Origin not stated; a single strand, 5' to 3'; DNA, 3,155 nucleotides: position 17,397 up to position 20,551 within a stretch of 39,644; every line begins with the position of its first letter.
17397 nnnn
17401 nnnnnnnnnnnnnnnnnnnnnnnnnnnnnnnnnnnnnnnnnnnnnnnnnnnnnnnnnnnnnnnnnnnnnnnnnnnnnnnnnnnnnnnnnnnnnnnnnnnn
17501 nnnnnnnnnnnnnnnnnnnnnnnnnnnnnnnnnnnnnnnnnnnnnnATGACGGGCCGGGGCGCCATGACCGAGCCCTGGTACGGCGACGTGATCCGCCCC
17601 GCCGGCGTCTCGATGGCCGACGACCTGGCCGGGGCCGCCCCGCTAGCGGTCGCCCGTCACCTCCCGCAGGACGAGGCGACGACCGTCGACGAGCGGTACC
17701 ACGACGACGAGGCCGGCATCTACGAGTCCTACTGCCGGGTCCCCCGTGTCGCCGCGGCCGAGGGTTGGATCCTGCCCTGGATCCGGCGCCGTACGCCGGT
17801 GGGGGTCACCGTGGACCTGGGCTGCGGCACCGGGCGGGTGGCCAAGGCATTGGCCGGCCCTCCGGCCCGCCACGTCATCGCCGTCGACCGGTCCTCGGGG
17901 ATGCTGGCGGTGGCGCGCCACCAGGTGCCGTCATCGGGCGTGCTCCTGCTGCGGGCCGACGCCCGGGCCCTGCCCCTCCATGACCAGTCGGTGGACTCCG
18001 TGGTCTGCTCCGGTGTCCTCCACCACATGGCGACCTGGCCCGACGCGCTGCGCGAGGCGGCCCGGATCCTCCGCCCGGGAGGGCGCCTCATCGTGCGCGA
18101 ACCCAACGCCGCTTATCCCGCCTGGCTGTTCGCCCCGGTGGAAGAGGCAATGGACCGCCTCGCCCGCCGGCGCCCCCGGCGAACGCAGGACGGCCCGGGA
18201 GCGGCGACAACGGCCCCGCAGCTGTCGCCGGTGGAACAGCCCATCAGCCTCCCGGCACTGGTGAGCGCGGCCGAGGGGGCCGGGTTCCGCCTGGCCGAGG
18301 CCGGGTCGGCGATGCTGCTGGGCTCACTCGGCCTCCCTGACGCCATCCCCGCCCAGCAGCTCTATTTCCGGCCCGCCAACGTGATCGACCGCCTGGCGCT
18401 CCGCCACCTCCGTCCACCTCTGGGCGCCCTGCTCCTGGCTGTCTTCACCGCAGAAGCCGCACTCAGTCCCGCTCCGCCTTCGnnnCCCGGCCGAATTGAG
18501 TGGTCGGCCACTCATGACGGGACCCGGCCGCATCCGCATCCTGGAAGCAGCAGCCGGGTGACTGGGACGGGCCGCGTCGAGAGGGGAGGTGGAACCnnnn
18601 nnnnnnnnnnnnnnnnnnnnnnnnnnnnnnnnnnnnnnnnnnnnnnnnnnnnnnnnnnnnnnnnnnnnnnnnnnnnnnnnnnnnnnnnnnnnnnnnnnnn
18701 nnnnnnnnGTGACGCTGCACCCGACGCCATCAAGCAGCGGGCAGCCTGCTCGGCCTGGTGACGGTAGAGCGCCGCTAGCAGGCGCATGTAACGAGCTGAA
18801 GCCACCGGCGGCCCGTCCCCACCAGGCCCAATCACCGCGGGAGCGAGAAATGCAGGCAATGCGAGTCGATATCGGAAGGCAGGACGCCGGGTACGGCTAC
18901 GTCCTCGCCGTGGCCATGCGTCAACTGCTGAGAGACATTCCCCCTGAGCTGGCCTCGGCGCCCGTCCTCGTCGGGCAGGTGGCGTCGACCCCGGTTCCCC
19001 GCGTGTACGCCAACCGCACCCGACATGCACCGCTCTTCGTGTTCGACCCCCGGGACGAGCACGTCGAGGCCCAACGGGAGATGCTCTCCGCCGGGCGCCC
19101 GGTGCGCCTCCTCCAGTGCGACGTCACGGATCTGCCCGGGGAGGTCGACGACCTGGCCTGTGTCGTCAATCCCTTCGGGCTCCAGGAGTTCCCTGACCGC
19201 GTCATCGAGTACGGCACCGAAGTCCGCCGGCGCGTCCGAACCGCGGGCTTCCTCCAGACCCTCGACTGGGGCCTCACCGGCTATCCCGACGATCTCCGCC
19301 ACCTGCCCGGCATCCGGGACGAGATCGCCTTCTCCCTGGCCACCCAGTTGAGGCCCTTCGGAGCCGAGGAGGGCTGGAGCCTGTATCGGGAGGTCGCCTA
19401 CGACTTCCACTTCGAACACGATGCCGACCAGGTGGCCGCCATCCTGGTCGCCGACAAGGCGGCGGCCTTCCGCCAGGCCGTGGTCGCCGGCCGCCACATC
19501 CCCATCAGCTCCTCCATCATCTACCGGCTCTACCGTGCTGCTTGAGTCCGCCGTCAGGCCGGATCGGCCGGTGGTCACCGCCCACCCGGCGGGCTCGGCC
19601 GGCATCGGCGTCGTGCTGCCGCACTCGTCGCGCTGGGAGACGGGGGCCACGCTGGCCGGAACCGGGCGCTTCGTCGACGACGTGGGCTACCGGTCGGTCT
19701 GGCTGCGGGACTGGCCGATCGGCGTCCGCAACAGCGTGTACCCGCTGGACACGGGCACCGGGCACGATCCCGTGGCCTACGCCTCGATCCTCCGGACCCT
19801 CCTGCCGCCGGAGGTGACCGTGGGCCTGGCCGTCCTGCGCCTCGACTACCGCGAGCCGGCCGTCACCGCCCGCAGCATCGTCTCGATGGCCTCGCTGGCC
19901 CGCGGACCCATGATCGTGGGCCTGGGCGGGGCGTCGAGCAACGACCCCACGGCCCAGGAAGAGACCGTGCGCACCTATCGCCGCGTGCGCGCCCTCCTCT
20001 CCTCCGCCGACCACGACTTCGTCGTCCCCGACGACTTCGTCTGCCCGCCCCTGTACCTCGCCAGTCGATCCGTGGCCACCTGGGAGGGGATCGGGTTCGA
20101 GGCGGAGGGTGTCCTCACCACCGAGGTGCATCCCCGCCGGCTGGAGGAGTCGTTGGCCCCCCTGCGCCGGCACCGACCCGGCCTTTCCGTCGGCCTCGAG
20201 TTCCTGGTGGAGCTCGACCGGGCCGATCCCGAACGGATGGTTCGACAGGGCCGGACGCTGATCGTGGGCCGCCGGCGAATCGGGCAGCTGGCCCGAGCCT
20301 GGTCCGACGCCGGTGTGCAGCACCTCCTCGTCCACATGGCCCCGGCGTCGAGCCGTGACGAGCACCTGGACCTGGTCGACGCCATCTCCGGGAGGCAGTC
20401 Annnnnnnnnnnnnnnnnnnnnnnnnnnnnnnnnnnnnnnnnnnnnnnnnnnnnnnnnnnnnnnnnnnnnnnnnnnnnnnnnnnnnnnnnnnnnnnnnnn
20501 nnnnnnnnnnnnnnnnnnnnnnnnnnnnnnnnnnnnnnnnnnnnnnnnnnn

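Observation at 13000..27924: Two-module YcaO/SagB RiPP-like gene cluster whose tailoring set I cannot place in a described RiPP class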

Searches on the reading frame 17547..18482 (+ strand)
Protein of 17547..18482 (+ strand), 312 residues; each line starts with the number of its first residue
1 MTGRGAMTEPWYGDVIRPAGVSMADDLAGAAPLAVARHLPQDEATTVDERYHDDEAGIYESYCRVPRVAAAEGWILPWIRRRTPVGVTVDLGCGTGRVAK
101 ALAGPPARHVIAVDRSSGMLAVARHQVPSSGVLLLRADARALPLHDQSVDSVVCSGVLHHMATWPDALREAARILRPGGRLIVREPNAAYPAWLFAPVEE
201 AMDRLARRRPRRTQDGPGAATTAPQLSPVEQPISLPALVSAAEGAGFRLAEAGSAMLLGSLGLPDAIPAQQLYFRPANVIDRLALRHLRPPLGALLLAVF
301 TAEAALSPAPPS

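Call 6: search_protein_families(library=pfam, proteins=[window:17547-18482:+], max_evalue=0.01)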
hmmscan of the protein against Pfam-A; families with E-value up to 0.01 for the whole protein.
window:17547-18482:+ (312 aa): 11 families
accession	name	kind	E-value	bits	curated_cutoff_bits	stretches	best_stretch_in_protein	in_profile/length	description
PF08241.18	Methyltransf_11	-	8e-27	94.2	21.2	1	89-183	1-95/95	Methyltransferase domain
PF13649.12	Methyltransf_25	-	9.2e-23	81.2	27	1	89-179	2-97/97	Methyltransferase domain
PF13847.12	Methyltransf_31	-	1.1e-18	67.8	27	1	88-201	7-125/145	Methyltransferase domain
PF08242.18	Methyltransf_12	-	1.4e-17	64.7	30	1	89-181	1-98/98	Methyltransferase domain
PF13489.12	Methyltransf_23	-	8e-14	52.1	27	1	88-250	26-162/164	Methyltransferase domain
PF01209.24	Ubie_methyltran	-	7.4e-11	42.3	20.1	1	88-185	51-153/233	ubiE/COQ5 methyltransferase family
PF05148.21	Methyltransf_8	-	4.3e-10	40.3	27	1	75-185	63-158/219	Hypothetical methyltransferase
PF05175.20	MTS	-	1.4e-05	25.3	23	1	86-191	33-147/170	Methyltransferase small domain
PF20922.3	Anamorsin_N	-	6.7e-05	23.1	27.1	1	145-187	47-91/163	Anamorsin, N-terminal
PF01728.25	FtsJ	-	0.0042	17.5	24.1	1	84-156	21-99/181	FtsJ-like methyltransferase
PF08003.17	Methyltransf_9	-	0.0087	15.5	23.8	0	88-183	119-217/315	Protein of unknown function (DUF1698)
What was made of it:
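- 17547..18485 (+): G4: class I SAM methyltransferase with intact motifs. Methyltransf_11 8e-27 (call 6).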

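Call 7: search_protein_families(library=ncbifam, proteins=[window:17547-18482:+], max_evalue=0.01)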
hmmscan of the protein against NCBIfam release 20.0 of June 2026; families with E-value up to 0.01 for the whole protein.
window:17547-18482:+ (312 aa): 40 families (the best 25 are shown)
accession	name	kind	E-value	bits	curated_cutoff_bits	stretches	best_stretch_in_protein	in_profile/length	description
NF045667.1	MTase_DVU1556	equivalog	3.3e-19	69.2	155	1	86-247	24-160/213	DVU_1556 family methyltransferase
TIGR01934.1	MenG_MenH_UbiE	subfamily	9.9e-17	61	158.35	1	88-188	43-146/223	ubiquinone/menaquinone biosynthesis methyltransferase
NF001244.0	PRK00216.1-5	equivalog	1.7e-15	56.9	216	1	87-185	51-155/236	bifunctional demethylmenaquinone methyltransferase/2-methoxy-6-polyprenyl-1,4-benzoquinol methylase UbiE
NF043040.1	corrin_prot_MT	hypoth_equivalog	7e-15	55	180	1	89-184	46-148/216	corrinoid protein-associated methyltransferase CpaM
NF041537.1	ArsM_AhpD_UU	exception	1.2e-14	53.8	510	1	88-184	80-181/345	arsenite methyltransferase/AhpD domain selenoprotein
NF001241.0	PRK00216.1-2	equivalog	3.2e-14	53.1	327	1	87-186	54-150/231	demethylmenaquinone methyltransferase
NF047649.1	MTase_UXPK_star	exception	5.5e-14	51.9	460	1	85-184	78-182/283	methyltransferase/UXPK-star double selenoprotein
TIGR02072.1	BioC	equivalog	1.7e-13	50.9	184.95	1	88-183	38-132/244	malonyl-ACP O-methyltransferase BioC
NF001240.0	PRK00216.1-1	equivalog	1.6e-12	47.1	378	1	89-185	68-170/251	bifunctional demethylmenaquinone methyltransferase/2-methoxy-6-polyprenyl-1,4-benzoquinol methylase UbiE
NF052510.1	methyltran_MpqE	exception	7.9e-11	41.8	335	1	85-186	47-154/234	methyl-plastoquinone biosynthesis methyltransferase MpqE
NF008823.0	PRK11873.1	subfamily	1.6e-10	41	263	1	87-183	80-181/272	arsenite methyltransferase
TIGR01983.1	UbiG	equivalog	4.2e-10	39.3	102.95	1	89-196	54-164/228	bifunctional 2-polyprenyl-6-hydroxyphenol methylase/3-demethylubiquinol 3-O-methyltransferase UbiG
NF001243.0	PRK00216.1-4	equivalog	1.1e-09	38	235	1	88-185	51-153/237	demethylmenaquinone methyltransferase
NF007610.0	PRK10258.1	equivalog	3.6e-09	36.3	342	1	77-181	36-136/251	malonyl-ACP O-methyltransferase BioC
NF010703.0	PRK14103.1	equivalog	8.8e-09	35.1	320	1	88-210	33-146/256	trans-aconitate 2-methyltransferase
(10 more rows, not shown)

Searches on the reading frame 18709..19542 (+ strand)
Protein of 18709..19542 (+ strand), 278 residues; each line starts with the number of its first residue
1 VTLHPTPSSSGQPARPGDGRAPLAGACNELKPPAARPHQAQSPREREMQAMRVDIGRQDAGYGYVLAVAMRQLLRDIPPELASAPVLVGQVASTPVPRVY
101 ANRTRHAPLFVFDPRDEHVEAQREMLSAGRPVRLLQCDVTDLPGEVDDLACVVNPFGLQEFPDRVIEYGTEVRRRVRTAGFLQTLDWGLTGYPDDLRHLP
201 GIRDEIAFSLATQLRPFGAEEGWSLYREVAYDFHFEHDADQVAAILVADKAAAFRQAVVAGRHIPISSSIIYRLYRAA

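Call 6: search_protein_families(library=pfam, proteins=[window:18709-19542:+], max_evalue=0.01)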
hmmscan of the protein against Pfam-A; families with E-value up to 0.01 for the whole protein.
window:18709-19542:+ (278 aa): 0 families

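Call 7: search_protein_families(library=ncbifam, proteins=[window:18709-19542:+], max_evalue=0.01)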
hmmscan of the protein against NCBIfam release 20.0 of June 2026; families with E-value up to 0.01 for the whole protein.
window:18709-19542:+ (278 aa): 0 families

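Call 40: find_homologous_proteins(query=window:18850-19542:+, max_evalue=0.001)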
Query window:18850-19542:+ (231 aa): 7 proteins with E <= 0.001 among 1481 candidates.
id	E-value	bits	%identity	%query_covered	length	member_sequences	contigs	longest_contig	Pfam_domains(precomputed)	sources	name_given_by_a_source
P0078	3.0e-88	313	99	62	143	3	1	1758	-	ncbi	ncbi:MAG: hypothetical protein ACRDYV_08670, partial [Acidimicrobiia bacterium]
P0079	1.7e-79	285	58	98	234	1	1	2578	-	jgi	jgi:hypothetical protein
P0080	4.7e-79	283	57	100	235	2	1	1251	-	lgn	-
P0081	8.6e-77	276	55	100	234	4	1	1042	-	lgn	-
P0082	4.7e-74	267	55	98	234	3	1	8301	-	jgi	-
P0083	7.8e-46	175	54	67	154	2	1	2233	-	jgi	jgi:hypothetical protein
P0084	4.9e-33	133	37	94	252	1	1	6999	-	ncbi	-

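Call 43: search_solved_structures(query=A3, max_evalue=10)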
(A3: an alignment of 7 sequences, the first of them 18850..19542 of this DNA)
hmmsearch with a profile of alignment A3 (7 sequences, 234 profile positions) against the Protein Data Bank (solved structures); distinct sequences matched with E-value up to 10: 3.
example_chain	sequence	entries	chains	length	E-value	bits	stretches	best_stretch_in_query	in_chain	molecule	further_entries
3dh0_A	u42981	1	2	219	0.1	15.3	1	44-145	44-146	SAM dependent methyltransferase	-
6lth_N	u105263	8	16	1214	0.48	13.1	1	12-88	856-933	SWI/SNF complex subunit SMARCC2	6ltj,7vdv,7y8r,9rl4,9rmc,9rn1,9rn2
5j46_A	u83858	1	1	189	0.87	12.2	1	144-204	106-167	Peptide deformylase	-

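Call 51: predict_structure(alignment_id=A4)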
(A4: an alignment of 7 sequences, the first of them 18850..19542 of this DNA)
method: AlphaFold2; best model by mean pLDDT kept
length: 231 residues; sequences in the alignment: 7
mean_pLDDT: 85.9   pTM: 0.83
mean pLDDT of the five models: 85.9, 76.0, 74.0, 63.0, 53.2
residues with pLDDT >= 90: 77; 70-90: 138; 50-70: 15; < 50: 1
segments of 3 or more residues with pLDDT < 50: none
pLDDT, mean of each block of 10 residues (from residue 1): 59 69 87 88 82 88 91 87 85 90 88 77 91 91 91 89 87 91 88 89 90 88 92 84
secondary structure, 60 per line:
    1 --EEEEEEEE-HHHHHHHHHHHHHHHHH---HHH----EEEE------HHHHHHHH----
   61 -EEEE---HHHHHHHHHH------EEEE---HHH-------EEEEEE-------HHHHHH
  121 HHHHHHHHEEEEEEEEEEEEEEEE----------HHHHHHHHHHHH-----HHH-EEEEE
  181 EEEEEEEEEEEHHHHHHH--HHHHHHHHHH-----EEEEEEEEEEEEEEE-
elements in order: E3-10 H12-28 E39-42 H49-56 E62-65 H69-78 E85-88 E102-107 H115-128 E129-144 H155-166 E176-191 H192-198 H201-210 E216-230

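Call 54: fold_search(model_id=the predicted structure, library=pdb)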
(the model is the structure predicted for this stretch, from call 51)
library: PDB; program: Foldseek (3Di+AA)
matches with E <= 10: 1971; with E <= 0.001: 1025
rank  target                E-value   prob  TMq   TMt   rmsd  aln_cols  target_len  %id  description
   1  8x8j_A                2.5e-11  1.00  0.60  0.59   5.7       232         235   14  The structure of AbBioc in complex with inhibitor sinefungin (released 2024-11-13)
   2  8x8j_B                8.2e-11  1.00  0.61  0.61   5.9       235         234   14  The structure of AbBioc in complex with inhibitor sinefungin (released 2024-11-13)
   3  8x8i_A                3.8e-10  1.00  0.60  0.58   5.8       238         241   14  The structure of AbBioc in complex with SAM cofactor (released 2024-11-13)
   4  6bqc                  7.5e-10  1.00  0.49  0.34   9.7       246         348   14  Cyclopropane fatty acid synthase from E. coli (released 2018-07-04)
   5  8x8i_C                2.3e-09  1.00  0.60  0.59   6.0       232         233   15  The structure of AbBioc in complex with SAM cofactor (released 2024-11-13)
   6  8x8i_B                2.6e-09  1.00  0.59  0.59   5.4       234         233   14  The structure of AbBioc in complex with SAM cofactor (released 2024-11-13)
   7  1xxl_A                3.1e-09  1.00  0.59  0.58   6.0       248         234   14  The crystal structure of YcgJ protein from Bacillus subitilis at 2.1 A resolution (released 2004-11-23)
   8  9sm0                  3.1e-09  1.00  0.52  0.45   7.5       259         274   16  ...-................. from Burkholderia territorii in complex with SAH (released 2025-12-31)
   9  1p91_A                3.7e-09  1.00  0.61  0.54   4.6       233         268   17  Crystal Structure of RlmA(I) enzyme: 23S rRNA n1-G745 methyltransferase (NORTHEAST STRUCTURAL GENOMICS CONSORTIUM TARG (released 2004-03-30)
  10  8zc7_A                3.9e-09  1.00  0.55  0.48   7.9       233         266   15  Crystallographic analysis of MitM, which catalyzes the post-mitosane modification in mitomycin biosynthesis (released 2024-11-27)
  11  8x8i_D                5.4e-09  1.00  0.60  0.59   5.6       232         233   15  The structure of AbBioc in complex with SAM cofactor (released 2024-11-13)
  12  8zc8_B                5.7e-09  1.00  0.50  0.43   8.6       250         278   15  The structure of MitM and mitomycin A with SAH in mitomycin (released 2024-11-27)
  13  6uvq_A                6.5e-09  1.00  0.51  0.46   7.9       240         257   16  Crystal structure of Apo AtmM (released 2020-11-25)
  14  1vl5_A                9.4e-09  1.00  0.61  0.61   5.9       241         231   14  CRYSTAL STRUCTURE OF A PUTATIVE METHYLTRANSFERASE (BH2331) FROM BACILLUS HALODURANS C-125 AT 1.95 A RESOLUTION (released 2004-08-17)
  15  5gm2_M                9.4e-09  1.00  0.48  0.43   9.8       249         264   14  Crystal structure of methyltransferase TleD complexed with SAH and teleocidin A1 (released 2016-09-28)
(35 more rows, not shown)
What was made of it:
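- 18850..19545 (+): G5: class I methyltransferase-fold protein without the GxGxG SAM loop; marker gene of module 2. AF2 pLDDT 86, Foldseek probability 1.0 to SAM methyltransferases (calls 51, 54).
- On Class I SAM methyltransferase (for G5): The fold is met (Foldseek probability 1.0, TM about 0.6, call 54).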

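Call 64: search_protein_families(library=ncbifam, proteins=[window:18850-19542:+], max_evalue=1)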
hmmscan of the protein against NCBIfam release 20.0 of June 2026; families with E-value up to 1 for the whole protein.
window:18850-19542:+ (231 aa): 0 families
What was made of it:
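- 18850..19545 (+): No Pfam or NCBIfam hit (calls 6, 7, 64).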

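Call 103: search_protein_representatives(alignment_id=A4)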
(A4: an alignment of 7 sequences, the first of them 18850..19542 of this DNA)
Query: 7 sequences, 234 profile positions. Proteins with E-value up to 0.001 (for the whole library): 17; up to 1e-10: 15; up to 1e-30: 13. The best 17 are listed.
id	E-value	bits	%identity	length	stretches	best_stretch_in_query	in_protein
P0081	3.4e-129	445.4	-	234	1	1-234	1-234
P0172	3.0e-70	252.5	-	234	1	1-233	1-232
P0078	1.6e-69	250.2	-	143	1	7-149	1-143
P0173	2.7e-68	246.1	-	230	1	16-233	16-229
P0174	7.0e-59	215.3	-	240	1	4-232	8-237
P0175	2.5e-56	206.9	-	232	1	16-233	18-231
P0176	4.8e-53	196.2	-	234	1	4-233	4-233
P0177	6.8e-49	182.6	-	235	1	23-233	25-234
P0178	1.0e-45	172.3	-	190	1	44-233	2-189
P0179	8.9e-44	165.9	-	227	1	7-232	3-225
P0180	4.3e-36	140.7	-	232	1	1-232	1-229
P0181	3.0e-32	128.1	-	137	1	16-141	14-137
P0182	2.4e-31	125.2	-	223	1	8-234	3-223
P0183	1.4e-27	112.8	-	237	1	6-233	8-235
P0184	5.5e-15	71.7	-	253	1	104-232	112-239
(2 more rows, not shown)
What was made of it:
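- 18850..19545 (+): 15 representatives among 1.84e9 (call 103).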

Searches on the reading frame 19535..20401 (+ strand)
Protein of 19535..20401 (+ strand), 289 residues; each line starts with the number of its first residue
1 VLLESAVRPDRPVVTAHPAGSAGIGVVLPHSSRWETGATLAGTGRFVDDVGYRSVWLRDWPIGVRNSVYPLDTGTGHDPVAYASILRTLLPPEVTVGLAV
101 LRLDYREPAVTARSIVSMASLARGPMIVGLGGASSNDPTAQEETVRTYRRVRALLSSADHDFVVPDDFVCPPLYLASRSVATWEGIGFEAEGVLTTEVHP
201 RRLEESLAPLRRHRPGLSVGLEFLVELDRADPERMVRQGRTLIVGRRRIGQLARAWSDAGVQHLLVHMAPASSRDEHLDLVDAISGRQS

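Call 6: search_protein_families(library=pfam, proteins=[window:19535-20401:+], max_evalue=0.01)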
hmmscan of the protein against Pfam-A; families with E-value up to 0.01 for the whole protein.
window:19535-20401:+ (289 aa): 1 family
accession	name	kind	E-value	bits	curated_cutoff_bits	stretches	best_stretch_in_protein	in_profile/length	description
PF00296.26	Bac_luciferase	-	0.00012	22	27.9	1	43-211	28-207/314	Luciferase-like monooxygenase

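Call 7: search_protein_families(library=ncbifam, proteins=[window:19535-20401:+], max_evalue=0.01)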
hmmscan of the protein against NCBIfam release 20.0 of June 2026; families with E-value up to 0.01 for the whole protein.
window:19535-20401:+ (289 aa): 7 families
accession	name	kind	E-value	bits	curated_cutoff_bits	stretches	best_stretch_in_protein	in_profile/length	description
TIGR03571.1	lucif_BA3436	subfamily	8.7e-13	48.2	303.9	1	23-271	12-285/304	TIGR03571 family LLM class oxidoreductase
TIGR03619.1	F420_Rv2161c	subfamily_domain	5.2e-06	26.2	166.9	1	44-137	4-103/247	TIGR03619 family F420-dependent LLM class oxidoreductase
TIGR03621.1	F420_MSMEG_2516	subfamily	0.0003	20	213.15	1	93-132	55-94/295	TIGR03621 family F420-dependent LLM class oxidoreductase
TIGR03559.1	F420_Rv3520c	subfamily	0.0029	16.7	335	0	94-132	54-92/325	LLM class F420-dependent oxidoreductase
TIGR04465.1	ArgArg_F420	equivalog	0.0041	16.2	470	1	9-152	34-169/364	F420-dependent hydroxymycolic acid dehydrogenase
TIGR03841.1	F420_Rv3093c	subfamily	0.0053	16.2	213.65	0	75-134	33-91/298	LLM class F420-dependent oxidoreductase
TIGR03564.1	F420_MSMEG_4879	subfamily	0.0066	16.1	234.25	0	73-133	20-79/265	TIGR03564 family F420-dependent LLM class oxidoreductase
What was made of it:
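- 19535..20404 (+): G6: short luciferase-like (LLM) oxidoreductase. TIGR03571 9e-13 (call 7).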

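Call 88: search_solved_structures(query=window:19535-20401:+, max_evalue=1)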
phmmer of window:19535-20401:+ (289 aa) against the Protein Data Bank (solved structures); distinct sequences matched with E-value up to 1: 6.
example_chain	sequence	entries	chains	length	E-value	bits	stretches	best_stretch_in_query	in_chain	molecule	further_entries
9fp4_A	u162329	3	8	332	0.00088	21.8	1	12-150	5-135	F420-dependent hydroxymycolic acid dehydrogenase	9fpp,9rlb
1z69_A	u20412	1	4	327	0.011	18.2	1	89-133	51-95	Coenzyme F420-dependent N(5),N(10)-methylenetetrahydromethanopterin reductase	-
9qlk_A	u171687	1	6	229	0.27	13.7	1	160-214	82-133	FMN-binding negative transcriptional regulator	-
8qpl_A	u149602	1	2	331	0.57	12.6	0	93-133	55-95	5,10-methylenetetrahydromethanopterin reductase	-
8qq8_A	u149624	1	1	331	0.57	12.6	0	93-133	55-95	5,10-methylenetetrahydromethanopterin reductase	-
8qpm_A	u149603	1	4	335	0.59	12.5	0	93-133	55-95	5,10-methylenetetrahydromethanopterin reductase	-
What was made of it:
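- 19535..20404 (+): Nearest solved proteins are F420-dependent LLMs, weakly (call 88).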
